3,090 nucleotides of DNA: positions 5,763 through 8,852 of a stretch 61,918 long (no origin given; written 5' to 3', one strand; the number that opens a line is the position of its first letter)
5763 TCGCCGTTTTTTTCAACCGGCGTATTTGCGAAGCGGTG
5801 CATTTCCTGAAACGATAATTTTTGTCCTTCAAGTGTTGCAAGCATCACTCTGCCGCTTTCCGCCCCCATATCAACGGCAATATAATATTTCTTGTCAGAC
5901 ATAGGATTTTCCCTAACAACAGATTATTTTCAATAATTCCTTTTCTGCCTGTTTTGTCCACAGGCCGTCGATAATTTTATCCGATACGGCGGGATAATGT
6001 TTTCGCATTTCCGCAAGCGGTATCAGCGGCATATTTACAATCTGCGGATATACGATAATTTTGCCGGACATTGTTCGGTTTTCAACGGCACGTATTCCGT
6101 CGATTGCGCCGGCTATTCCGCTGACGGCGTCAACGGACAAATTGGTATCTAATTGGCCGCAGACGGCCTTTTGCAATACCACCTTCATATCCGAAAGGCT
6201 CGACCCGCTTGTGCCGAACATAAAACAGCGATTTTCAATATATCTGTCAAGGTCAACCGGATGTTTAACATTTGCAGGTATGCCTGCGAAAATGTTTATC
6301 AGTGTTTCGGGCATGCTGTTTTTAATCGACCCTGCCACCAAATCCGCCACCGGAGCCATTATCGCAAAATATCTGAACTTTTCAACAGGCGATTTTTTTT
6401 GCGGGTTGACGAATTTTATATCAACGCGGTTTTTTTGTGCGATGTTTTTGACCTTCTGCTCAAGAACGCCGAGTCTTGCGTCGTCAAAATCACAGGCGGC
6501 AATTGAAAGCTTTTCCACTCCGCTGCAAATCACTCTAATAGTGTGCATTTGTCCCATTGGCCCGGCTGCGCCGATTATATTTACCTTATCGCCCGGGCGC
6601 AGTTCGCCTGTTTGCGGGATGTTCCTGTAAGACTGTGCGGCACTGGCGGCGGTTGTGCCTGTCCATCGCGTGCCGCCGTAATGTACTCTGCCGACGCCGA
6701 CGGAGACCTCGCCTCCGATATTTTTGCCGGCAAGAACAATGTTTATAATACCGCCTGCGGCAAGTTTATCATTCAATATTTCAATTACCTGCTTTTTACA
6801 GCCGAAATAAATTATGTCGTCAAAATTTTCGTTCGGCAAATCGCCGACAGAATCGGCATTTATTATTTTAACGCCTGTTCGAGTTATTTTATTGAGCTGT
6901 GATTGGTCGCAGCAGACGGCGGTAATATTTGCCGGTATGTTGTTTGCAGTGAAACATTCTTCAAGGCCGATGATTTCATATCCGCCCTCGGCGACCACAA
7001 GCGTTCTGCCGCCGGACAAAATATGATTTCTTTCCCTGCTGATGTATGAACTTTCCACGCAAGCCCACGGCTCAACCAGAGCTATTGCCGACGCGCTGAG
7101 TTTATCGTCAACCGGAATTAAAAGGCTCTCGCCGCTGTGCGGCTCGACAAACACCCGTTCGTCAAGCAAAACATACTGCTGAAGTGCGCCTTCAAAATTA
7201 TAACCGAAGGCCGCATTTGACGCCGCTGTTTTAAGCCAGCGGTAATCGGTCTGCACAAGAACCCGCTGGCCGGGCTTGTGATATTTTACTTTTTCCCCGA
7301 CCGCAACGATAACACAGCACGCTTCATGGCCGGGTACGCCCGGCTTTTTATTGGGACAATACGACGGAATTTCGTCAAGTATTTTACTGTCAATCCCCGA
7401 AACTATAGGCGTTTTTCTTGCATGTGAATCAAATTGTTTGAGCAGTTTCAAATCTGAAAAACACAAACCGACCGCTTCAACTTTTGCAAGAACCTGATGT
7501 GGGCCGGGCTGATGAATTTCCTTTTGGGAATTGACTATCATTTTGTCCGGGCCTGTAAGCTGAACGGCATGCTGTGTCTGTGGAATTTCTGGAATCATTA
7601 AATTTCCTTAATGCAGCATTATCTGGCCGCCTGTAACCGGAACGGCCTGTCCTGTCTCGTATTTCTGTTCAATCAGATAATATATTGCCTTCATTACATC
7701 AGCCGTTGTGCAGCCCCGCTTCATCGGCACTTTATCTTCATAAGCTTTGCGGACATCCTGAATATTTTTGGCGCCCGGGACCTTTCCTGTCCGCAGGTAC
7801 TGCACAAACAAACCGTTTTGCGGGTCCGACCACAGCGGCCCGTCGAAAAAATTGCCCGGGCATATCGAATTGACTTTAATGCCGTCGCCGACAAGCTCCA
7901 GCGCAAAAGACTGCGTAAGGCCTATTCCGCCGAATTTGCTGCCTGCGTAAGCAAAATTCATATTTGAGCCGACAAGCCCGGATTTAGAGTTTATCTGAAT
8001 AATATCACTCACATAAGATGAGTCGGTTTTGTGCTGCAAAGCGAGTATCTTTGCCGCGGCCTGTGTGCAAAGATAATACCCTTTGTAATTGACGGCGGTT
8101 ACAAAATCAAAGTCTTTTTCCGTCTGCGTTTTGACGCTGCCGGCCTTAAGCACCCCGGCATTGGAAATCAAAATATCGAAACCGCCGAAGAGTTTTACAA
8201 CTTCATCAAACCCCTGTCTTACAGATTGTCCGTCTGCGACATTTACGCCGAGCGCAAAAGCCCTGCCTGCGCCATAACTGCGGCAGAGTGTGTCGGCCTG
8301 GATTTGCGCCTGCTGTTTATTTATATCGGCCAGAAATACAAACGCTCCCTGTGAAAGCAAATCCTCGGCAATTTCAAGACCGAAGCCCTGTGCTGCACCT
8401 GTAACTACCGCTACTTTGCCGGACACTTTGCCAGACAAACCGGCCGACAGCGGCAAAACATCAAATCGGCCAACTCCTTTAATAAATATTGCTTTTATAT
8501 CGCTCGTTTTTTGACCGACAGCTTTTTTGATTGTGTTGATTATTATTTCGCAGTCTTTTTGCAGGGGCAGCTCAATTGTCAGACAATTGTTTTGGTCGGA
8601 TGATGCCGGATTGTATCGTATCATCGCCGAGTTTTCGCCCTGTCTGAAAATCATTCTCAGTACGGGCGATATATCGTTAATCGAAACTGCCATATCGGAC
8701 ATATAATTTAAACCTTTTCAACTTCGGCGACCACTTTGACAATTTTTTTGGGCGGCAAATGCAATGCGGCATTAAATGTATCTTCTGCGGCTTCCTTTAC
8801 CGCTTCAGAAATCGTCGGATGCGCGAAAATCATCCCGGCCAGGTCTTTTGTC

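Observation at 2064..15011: Rhamnose catabolic genes joined to a complete TPP/lipoate E1-E2-E3 dehydrogenase complex around one DeoR regulator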

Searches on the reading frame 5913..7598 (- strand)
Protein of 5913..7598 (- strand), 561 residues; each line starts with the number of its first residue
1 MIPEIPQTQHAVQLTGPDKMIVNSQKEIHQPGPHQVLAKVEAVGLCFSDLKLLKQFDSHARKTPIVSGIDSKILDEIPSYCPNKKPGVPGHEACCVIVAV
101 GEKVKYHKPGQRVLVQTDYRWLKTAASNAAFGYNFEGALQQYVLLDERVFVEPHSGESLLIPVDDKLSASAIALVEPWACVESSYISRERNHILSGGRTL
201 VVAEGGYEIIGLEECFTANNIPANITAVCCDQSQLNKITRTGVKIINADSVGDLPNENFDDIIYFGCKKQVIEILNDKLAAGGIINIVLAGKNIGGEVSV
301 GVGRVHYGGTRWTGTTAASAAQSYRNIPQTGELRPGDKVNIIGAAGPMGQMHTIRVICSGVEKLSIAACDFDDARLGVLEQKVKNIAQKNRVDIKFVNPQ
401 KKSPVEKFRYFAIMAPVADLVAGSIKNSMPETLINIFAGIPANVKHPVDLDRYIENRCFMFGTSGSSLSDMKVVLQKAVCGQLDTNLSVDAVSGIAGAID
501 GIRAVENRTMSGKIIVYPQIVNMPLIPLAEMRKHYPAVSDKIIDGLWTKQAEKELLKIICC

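Call 3: search_protein_families(library=pfam, proteins=[window:5913-7598:-])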
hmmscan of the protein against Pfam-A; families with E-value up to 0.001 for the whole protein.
window:5913-7598:- (561 aa): 1 family
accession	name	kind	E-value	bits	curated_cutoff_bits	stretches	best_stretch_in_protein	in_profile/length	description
PF08240.17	ADH_N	-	2.8e-14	53.7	23.5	1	32-151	1-100/104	Alcohol dehydrogenase GroES-like domain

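Call 4: search_protein_families(library=ncbifam, proteins=[window:5913-7598:-])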
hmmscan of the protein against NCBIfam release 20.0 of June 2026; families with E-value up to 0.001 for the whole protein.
window:5913-7598:- (561 aa): 9 families
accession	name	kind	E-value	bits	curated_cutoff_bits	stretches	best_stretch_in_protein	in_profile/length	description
NF041097.1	keto_inos_dh_IolM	equivalog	1.4e-11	43.7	450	1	20-215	40-223/389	scyllo-inosose 3-dehydrogenase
NF010344.0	PRK13771.1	subfamily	1.2e-07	31.1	349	0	83-115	52-84/334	putative alcohol dehydrogenase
NF041172.1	AcrlCoa_red_Thmprot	equivalog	3.1e-06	26.3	500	0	80-246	48-211/334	acryloyl-CoA reductase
NF047908.1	AldhRedAhr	equivalog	6e-06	25.4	470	0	82-115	54-87/335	NADPH-dependent aldehyde reductase Ahr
TIGR03989.1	Rxyl_3153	subfamily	1.5e-05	24.5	440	1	14-115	7-85/370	NDMA-dependent alcohol dehydrogenase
NF003808.0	PRK05396.1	equivalog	2.3e-05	23.4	380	0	24-117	16-89/341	L-threonine 3-dehydrogenase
TIGR01751.1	crot-CoA-red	equivalog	5.9e-05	22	378.55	0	321-366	173-220/398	crotonyl-CoA carboxylase/reductase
TIGR03451.1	mycoS_dep_FDH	equivalog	8.4e-05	21.5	512.9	0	87-116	56-85/358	S-(hydroxymethyl)mycothiol dehydrogenase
NF007489.0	PRK10083.1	equivalog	0.00073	18.6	376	0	17-115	9-83/339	Zn-dependent oxidoreductase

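Call 14: search_solved_structures(query=window:5913-7598:-, max_evalue=0.1)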
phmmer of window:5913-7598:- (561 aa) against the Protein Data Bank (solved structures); distinct sequences matched with E-value up to 0.1: 37.
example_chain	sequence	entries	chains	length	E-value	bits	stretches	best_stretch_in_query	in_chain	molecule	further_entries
4z6k_A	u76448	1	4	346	5.9e-06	28.3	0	85-157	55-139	Alcohol dehydrogenase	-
3qe3_A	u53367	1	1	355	1.8e-05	26.7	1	26-118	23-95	Sorbitol dehydrogenase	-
1llu_A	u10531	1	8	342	2.5e-05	26.2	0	5-51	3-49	Alcohol Dehydrogenase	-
5vm2_A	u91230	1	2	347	3.1e-05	25.9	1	26-116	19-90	Alcohol dehydrogenase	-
6z42_A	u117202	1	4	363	3.3e-05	25.8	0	19-51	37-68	Alcohol dehydrogenase, zinc-containing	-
3wnq_A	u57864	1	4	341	8e-05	24.6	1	5-55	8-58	(R)-specific carbonyl reductase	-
3wle_A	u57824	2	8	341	8.4e-05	24.5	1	5-53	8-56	(R)-specific carbonyl reductase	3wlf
9uee_A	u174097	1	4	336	8.9e-05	24.4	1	5-54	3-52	(R)-specific carbonyl reductase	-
4c4o_A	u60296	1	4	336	9.1e-05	24.4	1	5-53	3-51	CARBONYL REDUCTASE CPCR2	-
1pl6_A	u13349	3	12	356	0.00013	23.9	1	27-116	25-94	Sorbitol dehydrogenase | human sorbitol dehydrogenase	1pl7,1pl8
3meq_A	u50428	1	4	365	0.00018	23.4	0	28-126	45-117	Alcohol dehydrogenase, zinc-containing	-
3s1l_A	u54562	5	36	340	0.0013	20.5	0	26-51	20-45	Zinc-containing alcohol dehydrogenase superfamily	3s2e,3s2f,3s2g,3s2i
9flz_A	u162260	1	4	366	0.0016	20.3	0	83-126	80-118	alcohol dehydrogenase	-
4eye_A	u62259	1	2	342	0.0018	20.1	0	10-72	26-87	Probable oxidoreductase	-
3uog_A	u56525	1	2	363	0.0039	19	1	85-215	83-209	Alcohol dehydrogenase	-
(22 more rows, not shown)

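Call 53: find_homologous_proteins(query=window:5913-7598:-, max_evalue=1e-10)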
Query window:5913-7598:- (561 aa): 4352 proteins with E <= 1e-10 among 8000 candidates; the best 120 are listed.
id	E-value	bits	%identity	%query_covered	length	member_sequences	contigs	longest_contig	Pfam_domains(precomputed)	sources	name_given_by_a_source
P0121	0.0e+0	1275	100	100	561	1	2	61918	PF08240.18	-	-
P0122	7.7e-250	848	67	99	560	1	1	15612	PF08240.18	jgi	jgi:threonine dehydrogenase-like Zn-dependent dehydrogenase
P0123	6.5e-249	845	67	99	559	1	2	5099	PF08240.18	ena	-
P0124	1.7e-248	844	66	99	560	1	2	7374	PF08240.18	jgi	-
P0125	4.2e-248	842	66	99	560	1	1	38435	PF08240.18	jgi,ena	-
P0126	6.2e-248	842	66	99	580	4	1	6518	PF08240.18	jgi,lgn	-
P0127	1.3e-246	838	67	99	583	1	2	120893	PF08240.18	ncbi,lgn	-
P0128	8.4e-246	835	65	100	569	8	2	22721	PF08240.18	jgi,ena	jgi:threonine dehydrogenase-like Zn-dependent dehydrogenase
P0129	3.7e-245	833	65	99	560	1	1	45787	PF08240.18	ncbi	-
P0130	4.8e-245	832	65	99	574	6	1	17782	PF08240.18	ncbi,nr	ncbi:MAG: alcohol dehydrogenase catalytic domain-containing protein [Phycisphaerae bacterium]|nr:alc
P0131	2.6e-244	830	65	99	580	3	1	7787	PF08240.18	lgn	-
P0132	1.2e-243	828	65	99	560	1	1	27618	PF08240.18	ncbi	-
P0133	1.8e-238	811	64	99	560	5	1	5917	PF08240.18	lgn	-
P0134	8.5e-238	808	64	99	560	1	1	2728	PF08240.18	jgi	-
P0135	3.1e-237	807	65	99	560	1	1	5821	PF08240.18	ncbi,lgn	-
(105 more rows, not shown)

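Call 72: predict_structure(alignment_id=A3)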
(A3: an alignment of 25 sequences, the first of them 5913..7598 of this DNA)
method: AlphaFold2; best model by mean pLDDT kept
length: 561 residues; sequences in the alignment: 25
mean_pLDDT: 68.5   pTM: 0.64
mean pLDDT of the five models: 68.5, 68.2, 67.6, 63.2, 56.3
residues with pLDDT >= 90: 175; 70-90: 112; 50-70: 94; < 50: 180
segments of 3 or more residues with pLDDT < 50: 1-22, 26-35, 37-59, 66-68, 88-112, 117-142, 144-165, 167-170, 490-528, 545-547
pLDDT, mean of each block of 10 residues (from residue 1): 37 38 48 48 41 44 52 58 54 42 43 50 33 32 44 34 47 61 59 86 96 85 95 93 93 95 97 96 93 95 84 94 85 91 85 85 93 86 88 93 88 89 95 84 90 95 66 70 60 33 31 29 43 75 57 59 44
secondary structure, 60 per line:
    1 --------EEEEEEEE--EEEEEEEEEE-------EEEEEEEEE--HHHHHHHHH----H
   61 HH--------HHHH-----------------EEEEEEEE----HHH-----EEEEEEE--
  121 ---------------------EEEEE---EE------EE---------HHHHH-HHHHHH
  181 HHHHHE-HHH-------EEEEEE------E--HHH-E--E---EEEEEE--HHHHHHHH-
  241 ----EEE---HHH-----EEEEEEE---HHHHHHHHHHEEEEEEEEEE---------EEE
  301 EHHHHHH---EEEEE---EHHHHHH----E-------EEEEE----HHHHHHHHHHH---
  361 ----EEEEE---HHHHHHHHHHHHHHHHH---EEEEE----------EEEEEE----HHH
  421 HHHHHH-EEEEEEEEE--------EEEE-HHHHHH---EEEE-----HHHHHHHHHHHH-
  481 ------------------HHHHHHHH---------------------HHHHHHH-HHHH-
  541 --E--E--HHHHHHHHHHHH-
elements in order: E9-16 E19-28 E36-44 H47-55 H71-74 E92-99 E112-118 E142-146 H169-173 H175-185 E198-203 E224-229 H232-239 E245-247 E259-265 H269-278 E279-288 E298-301 H302-307 E311-315 H320-325 E338-342 H347-357 E365-369 H373-389 E393-397 E408-413 H418-426 E428-436 E445-448 H450-455 E459-462 H468-479 H499-506 H528-534 H536-539 H549-560

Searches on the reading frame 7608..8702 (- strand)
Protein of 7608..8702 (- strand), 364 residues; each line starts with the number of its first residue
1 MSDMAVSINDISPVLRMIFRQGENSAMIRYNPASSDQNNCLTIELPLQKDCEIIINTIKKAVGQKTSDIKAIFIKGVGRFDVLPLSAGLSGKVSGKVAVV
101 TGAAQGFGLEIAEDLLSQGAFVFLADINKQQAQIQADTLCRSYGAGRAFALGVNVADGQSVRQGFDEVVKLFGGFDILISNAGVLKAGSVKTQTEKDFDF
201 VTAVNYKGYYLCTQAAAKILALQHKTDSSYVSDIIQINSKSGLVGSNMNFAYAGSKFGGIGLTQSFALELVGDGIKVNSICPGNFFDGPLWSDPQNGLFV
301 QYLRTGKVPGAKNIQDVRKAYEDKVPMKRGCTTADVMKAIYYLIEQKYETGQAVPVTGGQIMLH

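Call 3: search_protein_families(library=pfam, proteins=[window:7608-8702:-])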
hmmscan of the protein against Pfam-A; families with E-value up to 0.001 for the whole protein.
window:7608-8702:- (364 aa): 3 families
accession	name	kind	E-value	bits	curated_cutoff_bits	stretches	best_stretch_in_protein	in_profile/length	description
PF00106.31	adh_short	-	1.5e-42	145.8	26.6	1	96-284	1-181/195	short chain dehydrogenase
PF13561.12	adh_short_C2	-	6e-39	134.5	27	2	102-283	1-174/236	Enoyl-(Acyl carrier protein) reductase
PF08659.16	KR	-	1.9e-05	25.1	22.6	1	99-253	4-150/180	KR domain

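Call 4: search_protein_families(library=ncbifam, proteins=[window:7608-8702:-])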
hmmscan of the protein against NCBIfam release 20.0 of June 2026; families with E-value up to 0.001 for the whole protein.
window:7608-8702:- (364 aa): 208 families (the best 25 are shown)
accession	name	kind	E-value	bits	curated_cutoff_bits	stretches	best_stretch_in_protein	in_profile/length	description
NF009050.0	PRK12384.1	equivalog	1.2e-68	231.5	307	1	95-362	2-258/259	sorbitol-6-phosphate dehydrogenase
NF004198.0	PRK05653.1-3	equivalog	3.9e-44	151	296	1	93-284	5-188/248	3-oxoacyl-ACP reductase FabG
TIGR02632.1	RhaD_aldol-ADH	equivalog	6.8e-44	150.3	567.75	1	92-360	411-670/676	bifunctional rhamnulose-1-phosphate aldolase/short-chain dehydrogenase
NF005559.1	PRK07231.1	subfamily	6.6e-43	147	215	1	93-283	2-184/249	glucose 1-dehydrogenase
NF006189.0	PRK08324.1-3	equivalog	5e-42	144.1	634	1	93-360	436-695/701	bifunctional rhamnulose-1-phosphate aldolase/short-chain dehydrogenase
NF009093.0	PRK12429.1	subfamily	4.6e-41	140.8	258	1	93-362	3-258/259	3-hydroxybutyrate dehydrogenase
NF004791.0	PRK06138.1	equivalog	3.3e-40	138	312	1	92-361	2-250/252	SDR family oxidoreductase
NF052558.1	MBtsdlDhBudC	equivalog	1.4e-39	136.1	270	1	94-283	2-180/250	meso-2,3-butanediol dehydrogenase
NF009466.0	PRK12826.1-2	subfamily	1.8e-39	135.7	222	1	96-362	4-246/248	3-oxoacyl-ACP reductase FabG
TIGR01830.1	3oxo_ACP_reduc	equivalog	1.6e-38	132.8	297.75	2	98-283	1-179/239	3-oxoacyl-[acyl-carrier-protein] reductase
NF005472.0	PRK07067.1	equivalog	2.7e-38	132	338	1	92-362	3-256/257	L-iditol 2-dehydrogenase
NF053702.1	TrHdxCHCADhChcB1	equivalog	3.7e-38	131.3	400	1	92-285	1-188/250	trans-4-hydroxycyclohexanecarboxylate dehydrogenase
NF006394.0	PRK08643.1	equivalog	6e-37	127.4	381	1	95-360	3-254/257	(S)-acetoin forming diacetyl reductase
TIGR01963.1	PHB_DH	subfamily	2.1e-36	125.5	307.05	1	96-361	2-253/255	3-hydroxybutyrate dehydrogenase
TIGR02415.1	23BDH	subfamily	3.2e-35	121.8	304.35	1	96-360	1-251/254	acetoin reductase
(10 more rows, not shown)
